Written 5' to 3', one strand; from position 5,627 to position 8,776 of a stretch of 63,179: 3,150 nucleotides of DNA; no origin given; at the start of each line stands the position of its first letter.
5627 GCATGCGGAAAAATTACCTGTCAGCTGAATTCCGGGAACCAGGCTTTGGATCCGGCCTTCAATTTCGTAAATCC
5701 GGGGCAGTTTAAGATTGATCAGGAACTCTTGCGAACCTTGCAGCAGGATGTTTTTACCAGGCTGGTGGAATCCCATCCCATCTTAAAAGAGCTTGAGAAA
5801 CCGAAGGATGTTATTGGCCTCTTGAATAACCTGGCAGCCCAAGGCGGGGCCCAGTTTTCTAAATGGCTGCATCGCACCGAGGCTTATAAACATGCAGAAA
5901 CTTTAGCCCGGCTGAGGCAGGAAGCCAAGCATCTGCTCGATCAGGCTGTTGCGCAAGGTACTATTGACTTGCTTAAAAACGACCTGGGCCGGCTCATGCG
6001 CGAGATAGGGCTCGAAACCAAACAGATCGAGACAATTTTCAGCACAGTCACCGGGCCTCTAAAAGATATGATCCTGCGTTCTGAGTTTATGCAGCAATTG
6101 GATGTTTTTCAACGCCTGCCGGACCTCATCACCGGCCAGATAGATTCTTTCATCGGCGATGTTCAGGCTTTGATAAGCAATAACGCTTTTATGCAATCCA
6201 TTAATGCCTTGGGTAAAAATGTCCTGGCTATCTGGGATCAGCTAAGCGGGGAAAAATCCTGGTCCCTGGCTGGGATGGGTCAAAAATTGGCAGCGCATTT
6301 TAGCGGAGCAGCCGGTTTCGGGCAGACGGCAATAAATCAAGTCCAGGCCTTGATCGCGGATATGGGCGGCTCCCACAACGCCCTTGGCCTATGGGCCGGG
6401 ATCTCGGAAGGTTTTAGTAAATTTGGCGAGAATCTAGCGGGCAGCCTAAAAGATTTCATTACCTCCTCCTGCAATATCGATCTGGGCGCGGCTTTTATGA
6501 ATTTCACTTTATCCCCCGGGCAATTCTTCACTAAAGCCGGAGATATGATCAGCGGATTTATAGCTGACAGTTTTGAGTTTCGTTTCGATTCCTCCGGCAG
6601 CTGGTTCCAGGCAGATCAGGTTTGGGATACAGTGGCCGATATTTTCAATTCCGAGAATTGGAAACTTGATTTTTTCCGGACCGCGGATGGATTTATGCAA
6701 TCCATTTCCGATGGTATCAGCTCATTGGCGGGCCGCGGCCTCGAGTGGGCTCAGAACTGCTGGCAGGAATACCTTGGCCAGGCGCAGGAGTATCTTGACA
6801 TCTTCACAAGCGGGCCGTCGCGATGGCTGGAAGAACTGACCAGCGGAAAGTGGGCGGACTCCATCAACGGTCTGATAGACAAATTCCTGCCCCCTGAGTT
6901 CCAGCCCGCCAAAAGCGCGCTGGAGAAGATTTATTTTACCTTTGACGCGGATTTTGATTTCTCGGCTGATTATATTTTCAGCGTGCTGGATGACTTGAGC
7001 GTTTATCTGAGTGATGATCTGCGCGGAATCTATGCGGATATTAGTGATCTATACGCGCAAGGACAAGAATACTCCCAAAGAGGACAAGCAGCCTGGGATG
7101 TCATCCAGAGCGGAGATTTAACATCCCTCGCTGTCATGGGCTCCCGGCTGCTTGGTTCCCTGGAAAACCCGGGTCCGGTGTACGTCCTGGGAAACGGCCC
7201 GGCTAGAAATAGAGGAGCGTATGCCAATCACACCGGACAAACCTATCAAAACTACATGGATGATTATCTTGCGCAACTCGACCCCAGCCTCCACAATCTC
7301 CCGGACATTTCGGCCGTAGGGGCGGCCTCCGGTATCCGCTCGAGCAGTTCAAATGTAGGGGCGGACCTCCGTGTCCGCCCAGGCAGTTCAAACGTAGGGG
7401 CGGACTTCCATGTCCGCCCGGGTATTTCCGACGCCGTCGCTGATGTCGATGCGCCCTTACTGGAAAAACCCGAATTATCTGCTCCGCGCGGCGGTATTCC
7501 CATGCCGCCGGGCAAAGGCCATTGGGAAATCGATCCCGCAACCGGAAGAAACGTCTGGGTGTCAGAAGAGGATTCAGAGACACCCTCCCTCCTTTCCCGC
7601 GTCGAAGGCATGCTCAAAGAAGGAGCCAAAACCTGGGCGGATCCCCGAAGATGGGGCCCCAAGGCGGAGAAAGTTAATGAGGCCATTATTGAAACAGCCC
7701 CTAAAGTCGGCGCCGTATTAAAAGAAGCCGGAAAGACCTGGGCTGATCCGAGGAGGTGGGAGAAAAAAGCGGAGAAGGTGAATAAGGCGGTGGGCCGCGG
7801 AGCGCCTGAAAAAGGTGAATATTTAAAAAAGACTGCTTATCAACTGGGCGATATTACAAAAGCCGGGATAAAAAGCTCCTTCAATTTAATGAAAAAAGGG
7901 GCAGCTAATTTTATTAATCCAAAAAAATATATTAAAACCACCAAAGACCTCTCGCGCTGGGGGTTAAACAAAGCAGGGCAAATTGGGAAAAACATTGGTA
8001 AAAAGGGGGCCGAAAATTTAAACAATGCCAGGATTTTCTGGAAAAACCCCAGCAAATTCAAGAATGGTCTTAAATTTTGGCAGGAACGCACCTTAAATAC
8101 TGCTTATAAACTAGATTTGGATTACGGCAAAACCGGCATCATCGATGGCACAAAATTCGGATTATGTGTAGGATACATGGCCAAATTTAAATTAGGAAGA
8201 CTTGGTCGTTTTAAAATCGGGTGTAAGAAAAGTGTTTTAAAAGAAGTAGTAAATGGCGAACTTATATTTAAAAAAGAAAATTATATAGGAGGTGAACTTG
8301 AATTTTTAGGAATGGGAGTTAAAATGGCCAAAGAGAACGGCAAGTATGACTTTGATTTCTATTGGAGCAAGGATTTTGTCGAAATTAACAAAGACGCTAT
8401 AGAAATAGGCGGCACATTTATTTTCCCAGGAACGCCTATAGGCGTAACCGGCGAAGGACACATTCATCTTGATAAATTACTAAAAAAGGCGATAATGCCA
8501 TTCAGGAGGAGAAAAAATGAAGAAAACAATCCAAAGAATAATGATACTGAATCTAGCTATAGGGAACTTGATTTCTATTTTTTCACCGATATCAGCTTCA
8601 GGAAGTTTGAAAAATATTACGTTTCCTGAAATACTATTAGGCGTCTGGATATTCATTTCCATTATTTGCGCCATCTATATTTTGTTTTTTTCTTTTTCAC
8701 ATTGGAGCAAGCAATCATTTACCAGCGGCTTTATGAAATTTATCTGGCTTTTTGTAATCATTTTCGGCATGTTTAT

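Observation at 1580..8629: Giant 2,349-aa secreted protein: degenerate lipase-like head, more than 1,400 aa of helical stalk, foreign-looking C-terminal module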

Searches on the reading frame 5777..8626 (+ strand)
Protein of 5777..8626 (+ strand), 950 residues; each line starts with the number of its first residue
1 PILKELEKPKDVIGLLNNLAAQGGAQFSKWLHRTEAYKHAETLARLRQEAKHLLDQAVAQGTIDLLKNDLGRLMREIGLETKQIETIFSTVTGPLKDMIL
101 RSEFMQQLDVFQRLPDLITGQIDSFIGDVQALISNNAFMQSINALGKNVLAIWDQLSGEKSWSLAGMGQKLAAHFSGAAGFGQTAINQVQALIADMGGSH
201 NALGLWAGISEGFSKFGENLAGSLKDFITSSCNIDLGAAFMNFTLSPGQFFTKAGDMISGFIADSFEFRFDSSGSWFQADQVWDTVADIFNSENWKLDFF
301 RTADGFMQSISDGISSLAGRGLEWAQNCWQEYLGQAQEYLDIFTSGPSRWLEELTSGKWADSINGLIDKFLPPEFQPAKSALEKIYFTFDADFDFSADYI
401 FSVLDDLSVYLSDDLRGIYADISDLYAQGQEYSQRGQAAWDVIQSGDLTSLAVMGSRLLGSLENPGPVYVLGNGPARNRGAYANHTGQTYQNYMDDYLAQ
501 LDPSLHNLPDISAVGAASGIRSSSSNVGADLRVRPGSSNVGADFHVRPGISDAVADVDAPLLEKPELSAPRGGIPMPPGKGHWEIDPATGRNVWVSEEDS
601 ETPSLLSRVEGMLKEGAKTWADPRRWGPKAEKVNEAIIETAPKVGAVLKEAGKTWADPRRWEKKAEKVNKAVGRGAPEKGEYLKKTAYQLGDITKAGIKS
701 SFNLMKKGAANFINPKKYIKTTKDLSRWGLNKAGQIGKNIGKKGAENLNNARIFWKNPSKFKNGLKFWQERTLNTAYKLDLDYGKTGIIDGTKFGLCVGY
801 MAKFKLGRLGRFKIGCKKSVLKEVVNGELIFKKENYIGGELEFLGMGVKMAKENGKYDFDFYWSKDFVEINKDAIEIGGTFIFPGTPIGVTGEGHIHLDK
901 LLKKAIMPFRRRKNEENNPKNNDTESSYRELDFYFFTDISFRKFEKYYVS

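Call 42: search_protein_representatives(protein=window:5777-8626:+)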
Query: 950 residues. Proteins with E-value up to 0.001 (for the whole library): 16; up to 1e-10: 12; up to 1e-30: 8. The best 16 are listed.
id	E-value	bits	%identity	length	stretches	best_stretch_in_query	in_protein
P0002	0.0e+00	1367.5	76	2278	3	1-551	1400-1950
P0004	7.6e-106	372.2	40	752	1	140-749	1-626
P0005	5.7e-96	339.5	73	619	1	1-225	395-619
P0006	5.7e-96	339.5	51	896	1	1-315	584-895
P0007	5.7e-80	286.6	35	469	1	43-505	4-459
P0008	5.6e-57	210.5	47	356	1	708-949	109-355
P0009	7.7e-41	157.1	30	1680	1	1-434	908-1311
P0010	1.3e-33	133.1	33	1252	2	214-497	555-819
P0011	2.0e-29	119.3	34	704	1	307-587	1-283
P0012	4.9e-25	104.8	27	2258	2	1-392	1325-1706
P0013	5.0e-25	104.7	30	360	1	118-431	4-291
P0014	4.8e-14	68.4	28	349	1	562-911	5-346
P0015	1.0e-08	50.7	25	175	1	747-916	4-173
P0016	2.3e-08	49.6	32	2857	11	498-578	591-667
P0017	2.3e-07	46.2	33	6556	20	499-556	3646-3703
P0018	8.2e-04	34.5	30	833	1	788-912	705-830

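Call 46: search_protein_families(library=pfam, proteins=[P0004, P0011, P0018, P0009, P0010, P0012, P0006, P0007, P0013], max_evalue=0.01)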
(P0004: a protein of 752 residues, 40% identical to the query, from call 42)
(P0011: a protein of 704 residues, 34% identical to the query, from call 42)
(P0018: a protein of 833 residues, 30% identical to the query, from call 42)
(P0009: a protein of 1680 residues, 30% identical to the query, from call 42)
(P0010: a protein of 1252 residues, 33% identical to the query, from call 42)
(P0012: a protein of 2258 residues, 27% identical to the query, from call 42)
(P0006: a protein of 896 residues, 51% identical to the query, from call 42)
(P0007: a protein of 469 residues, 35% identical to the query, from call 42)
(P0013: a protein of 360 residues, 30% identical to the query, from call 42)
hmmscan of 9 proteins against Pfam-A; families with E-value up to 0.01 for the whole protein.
P0004 (752 aa): 0 families

P0011 (704 aa): 2 families
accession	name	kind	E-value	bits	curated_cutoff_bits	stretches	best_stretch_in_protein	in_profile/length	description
PF15538.12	Ntox46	-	5.2e-10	40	25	1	589-675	27-124/157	Bacterial toxin 46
PF14021.12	TNT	-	2.2e-05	25.3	27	1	623-694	3-73/88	Tuberculosis necrotizing toxin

P0018 (833 aa): 0 families

P0009 (1680 aa): 0 families

P0010 (1252 aa): 3 families
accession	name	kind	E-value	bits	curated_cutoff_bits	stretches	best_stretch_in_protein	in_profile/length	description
PF12697.13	Abhydrolase_6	-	0.00019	22.6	26.3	0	83-172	33-113/217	Alpha/beta hydrolase family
PF07819.20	PGAP1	-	0.0014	18.8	24.3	1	112-156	90-131/233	PGAP1-like alpha/beta domain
PF02089.21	Palm_thioest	-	0.0026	17.9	26.8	0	112-157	72-113/254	Palmitoyl protein thioesterase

P0012 (2258 aa): 0 families

P0006 (896 aa): 0 families

P0007 (469 aa): 1 family
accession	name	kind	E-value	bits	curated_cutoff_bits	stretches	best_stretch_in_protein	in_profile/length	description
PF04513.17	Baculo_PEP_C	-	0.0015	19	38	0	6-102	24-127/140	Baculovirus polyhedron envelope protein, PEP, C terminus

P0013 (360 aa): 0 families
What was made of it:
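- Homologues carry an Ntox46 tip (call 46).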

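Call 53: find_encoding_contigs(protein=P0012, flank=8000, max_places=3)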
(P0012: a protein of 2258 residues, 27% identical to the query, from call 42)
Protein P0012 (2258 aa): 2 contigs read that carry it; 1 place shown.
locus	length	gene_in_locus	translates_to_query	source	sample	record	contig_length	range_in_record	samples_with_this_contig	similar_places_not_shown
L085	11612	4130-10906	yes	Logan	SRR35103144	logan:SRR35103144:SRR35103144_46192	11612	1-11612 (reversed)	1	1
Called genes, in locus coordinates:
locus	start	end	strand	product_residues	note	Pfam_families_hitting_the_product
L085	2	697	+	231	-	?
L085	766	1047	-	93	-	PF13489:Methyltransf_23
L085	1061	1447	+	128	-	-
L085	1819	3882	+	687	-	-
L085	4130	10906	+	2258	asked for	-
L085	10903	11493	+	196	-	-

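Call 54: find_encoding_contigs(protein=P0010, flank=8000, max_places=3)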
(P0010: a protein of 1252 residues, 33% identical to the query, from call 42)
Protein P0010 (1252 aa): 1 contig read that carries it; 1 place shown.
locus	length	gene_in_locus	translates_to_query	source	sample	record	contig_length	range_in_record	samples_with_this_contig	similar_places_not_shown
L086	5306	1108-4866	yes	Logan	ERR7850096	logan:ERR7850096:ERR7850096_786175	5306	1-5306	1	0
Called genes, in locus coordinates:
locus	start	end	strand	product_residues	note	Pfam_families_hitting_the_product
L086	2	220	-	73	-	?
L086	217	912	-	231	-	PF01209:Ubie_methyltran, PF05175:MTS, PF13489:Methyltransf_23, PF00891:Methyltransf_2 (weak), PF13847:Methyltransf_31, PF08241:Methyltransf_11, PF08242:Methyltransf_12, PF13649:Methyltransf_25, +1 more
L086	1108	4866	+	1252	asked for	-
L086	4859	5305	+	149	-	?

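Call 59: find_encoding_contigs(protein=P0018, flank=6000, max_places=3)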
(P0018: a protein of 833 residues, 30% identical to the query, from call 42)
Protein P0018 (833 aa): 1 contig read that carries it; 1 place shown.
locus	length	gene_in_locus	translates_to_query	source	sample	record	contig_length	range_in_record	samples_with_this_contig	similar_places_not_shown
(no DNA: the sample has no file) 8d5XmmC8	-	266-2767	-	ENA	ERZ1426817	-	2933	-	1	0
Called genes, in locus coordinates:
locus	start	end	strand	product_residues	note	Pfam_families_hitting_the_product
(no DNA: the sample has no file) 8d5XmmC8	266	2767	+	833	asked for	-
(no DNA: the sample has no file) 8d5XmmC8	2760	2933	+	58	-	?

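Call 60: find_encoding_contigs(protein=P0015, flank=6000, max_places=3)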
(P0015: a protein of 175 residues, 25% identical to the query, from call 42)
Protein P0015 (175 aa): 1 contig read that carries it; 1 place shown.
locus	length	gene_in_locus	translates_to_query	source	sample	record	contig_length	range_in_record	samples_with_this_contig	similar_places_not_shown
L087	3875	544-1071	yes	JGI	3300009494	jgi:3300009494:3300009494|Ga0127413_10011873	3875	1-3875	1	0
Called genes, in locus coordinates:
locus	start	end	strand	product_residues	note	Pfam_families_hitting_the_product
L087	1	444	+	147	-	?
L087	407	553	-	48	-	-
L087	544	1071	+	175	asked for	-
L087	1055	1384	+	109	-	-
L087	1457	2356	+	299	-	-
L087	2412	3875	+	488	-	?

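Call 63: search_protein_families(library=pfam, proteins=[L087:1457-2353:+], max_evalue=1)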
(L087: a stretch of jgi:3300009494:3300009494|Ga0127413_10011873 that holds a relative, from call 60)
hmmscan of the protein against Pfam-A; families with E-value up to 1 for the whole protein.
L087:1457-2353:+ (299 aa): 1 family
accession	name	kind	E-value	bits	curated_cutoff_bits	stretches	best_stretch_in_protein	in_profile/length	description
PF08268.17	FBA_3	-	0.1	13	20.7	1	36-86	44-90/127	F-box associated domain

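Call 76: find_encoding_contigs(protein=P0011, flank=6000, max_places=3)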
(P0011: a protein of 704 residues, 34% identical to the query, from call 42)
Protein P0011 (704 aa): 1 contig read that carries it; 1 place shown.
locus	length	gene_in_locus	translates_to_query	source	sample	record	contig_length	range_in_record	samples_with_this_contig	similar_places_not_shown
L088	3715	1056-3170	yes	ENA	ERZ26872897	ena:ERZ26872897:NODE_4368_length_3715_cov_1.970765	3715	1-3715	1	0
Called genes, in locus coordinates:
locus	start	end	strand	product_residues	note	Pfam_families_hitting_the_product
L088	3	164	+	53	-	?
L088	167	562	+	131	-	-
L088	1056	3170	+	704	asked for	PF15538:Ntox46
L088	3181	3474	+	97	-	-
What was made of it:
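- Pfam Ntox46 at 40 bits against a cut-off of 25 (calls 46, 76).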

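Call 77: find_encoding_contigs(protein=P0008, flank=6000, max_places=3)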
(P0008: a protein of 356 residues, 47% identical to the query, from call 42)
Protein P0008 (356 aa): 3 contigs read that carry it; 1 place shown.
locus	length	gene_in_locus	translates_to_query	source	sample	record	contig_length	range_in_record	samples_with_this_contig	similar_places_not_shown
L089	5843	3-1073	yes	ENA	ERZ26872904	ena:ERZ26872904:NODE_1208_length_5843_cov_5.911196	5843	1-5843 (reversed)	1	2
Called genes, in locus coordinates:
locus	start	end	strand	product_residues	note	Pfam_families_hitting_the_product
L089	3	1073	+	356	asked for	?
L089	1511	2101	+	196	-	PF18962:Por_Secre_tail (weak)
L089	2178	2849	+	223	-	-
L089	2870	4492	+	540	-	-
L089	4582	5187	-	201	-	PF00665:rve, PF13683:rve_3 (faint), PF13333:rve_2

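Call 78: find_encoding_contigs(protein=P0014, flank=6000, max_places=3)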
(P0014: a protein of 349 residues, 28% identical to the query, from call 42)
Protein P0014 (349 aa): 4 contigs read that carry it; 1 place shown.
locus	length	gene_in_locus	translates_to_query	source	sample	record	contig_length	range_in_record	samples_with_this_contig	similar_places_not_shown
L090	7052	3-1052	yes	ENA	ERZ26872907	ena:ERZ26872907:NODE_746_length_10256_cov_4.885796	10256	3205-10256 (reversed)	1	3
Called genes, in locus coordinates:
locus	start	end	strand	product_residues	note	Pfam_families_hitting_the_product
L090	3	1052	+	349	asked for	?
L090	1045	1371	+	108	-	-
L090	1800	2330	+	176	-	PF07661:MORN_2 (faint)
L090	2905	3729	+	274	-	PF01113:DapB_N (weak), PF03807:F420_oxidored (weak), PF03447:NAD_binding_3, PF01958:Asp_DH_C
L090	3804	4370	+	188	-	-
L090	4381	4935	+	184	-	-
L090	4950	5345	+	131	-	-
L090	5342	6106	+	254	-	PF05013:FGase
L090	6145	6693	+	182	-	-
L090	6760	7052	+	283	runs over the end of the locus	PF01261:AP_endonuc_2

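Call 104: search_protein_families(library=pfam, proteins=[L085:1819-3879:+], max_evalue=0.01)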
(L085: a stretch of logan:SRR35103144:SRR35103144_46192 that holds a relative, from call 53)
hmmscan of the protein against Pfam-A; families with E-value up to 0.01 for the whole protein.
L085:1819-3879:+ (687 aa): 0 families

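Call 110: search_protein_families(library=pfam, proteins=[L088:3181-3471:+], max_evalue=0.05)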
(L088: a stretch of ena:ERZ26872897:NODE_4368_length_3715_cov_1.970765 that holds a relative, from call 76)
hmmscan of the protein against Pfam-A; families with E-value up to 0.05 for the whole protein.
L088:3181-3471:+ (97 aa): 1 family
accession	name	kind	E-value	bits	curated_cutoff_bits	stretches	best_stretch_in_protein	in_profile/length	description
PF18660.6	Tsi6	-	0.0024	18.3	26.9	1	23-84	18-77/83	Tsi6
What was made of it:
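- Closest known: Tse6/Tsi6. Same: It is followed by a 97-aa ORF that weakly matches Tsi6 (calls 46, 110).
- It is followed by a 97-aa ORF weakly matching Tsi6 (call 110).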

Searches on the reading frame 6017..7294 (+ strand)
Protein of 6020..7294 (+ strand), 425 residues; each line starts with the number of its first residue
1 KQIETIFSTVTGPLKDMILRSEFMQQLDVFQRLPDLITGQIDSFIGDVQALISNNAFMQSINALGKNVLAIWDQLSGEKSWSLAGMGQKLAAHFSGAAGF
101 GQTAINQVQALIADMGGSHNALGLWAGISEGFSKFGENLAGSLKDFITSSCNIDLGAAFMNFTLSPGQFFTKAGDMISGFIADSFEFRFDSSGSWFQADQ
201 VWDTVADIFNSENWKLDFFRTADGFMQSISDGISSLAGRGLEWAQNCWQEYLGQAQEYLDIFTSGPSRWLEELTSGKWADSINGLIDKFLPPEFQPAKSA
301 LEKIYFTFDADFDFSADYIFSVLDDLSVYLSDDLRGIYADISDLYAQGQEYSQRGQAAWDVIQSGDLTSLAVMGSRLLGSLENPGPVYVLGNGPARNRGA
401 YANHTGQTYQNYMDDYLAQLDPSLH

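Call 52: find_homologous_proteins(query=A2, max_evalue=0.001)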
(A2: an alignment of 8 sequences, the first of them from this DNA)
Query A2 (8 sequences) (426 aa, profile of the alignment): 1 proteins with E <= 0.001 among 8000 candidates.
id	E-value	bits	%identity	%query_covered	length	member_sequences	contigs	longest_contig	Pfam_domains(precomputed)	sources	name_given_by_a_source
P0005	2.6e-33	134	74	34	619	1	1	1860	-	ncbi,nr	ncbi:hypothetical protein KAR10_00880, partial [bacterium]|nr:hypothetical protein [bacterium]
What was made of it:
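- Tried and rejected: With the C-domain profile it found only one fragment (call 52).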

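Call 89: search_protein_families(library=phrogs, proteins=[window:6020-7294:+], max_evalue=0.01)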
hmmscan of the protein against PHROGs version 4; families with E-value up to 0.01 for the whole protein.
window:6020-7294:+ (425 aa): 0 families

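Call 90: search_solved_structures(query=A2, max_evalue=10)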
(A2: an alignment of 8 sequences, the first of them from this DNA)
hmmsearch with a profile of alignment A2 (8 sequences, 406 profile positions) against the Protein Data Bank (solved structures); distinct sequences matched with E-value up to 10: 4.
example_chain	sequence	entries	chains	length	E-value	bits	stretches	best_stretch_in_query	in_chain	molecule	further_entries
3odn_A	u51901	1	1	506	0.0073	19.1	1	275-366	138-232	Dally-like protein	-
9dso_C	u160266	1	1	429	0.16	14.7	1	37-174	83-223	Regulator of Ty1 transposition protein 103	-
4tql_A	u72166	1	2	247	1.1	11.9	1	13-143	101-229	Three helix bundle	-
3g6b_A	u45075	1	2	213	4.2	10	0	23-141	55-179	Methyl-accepting chemotaxis protein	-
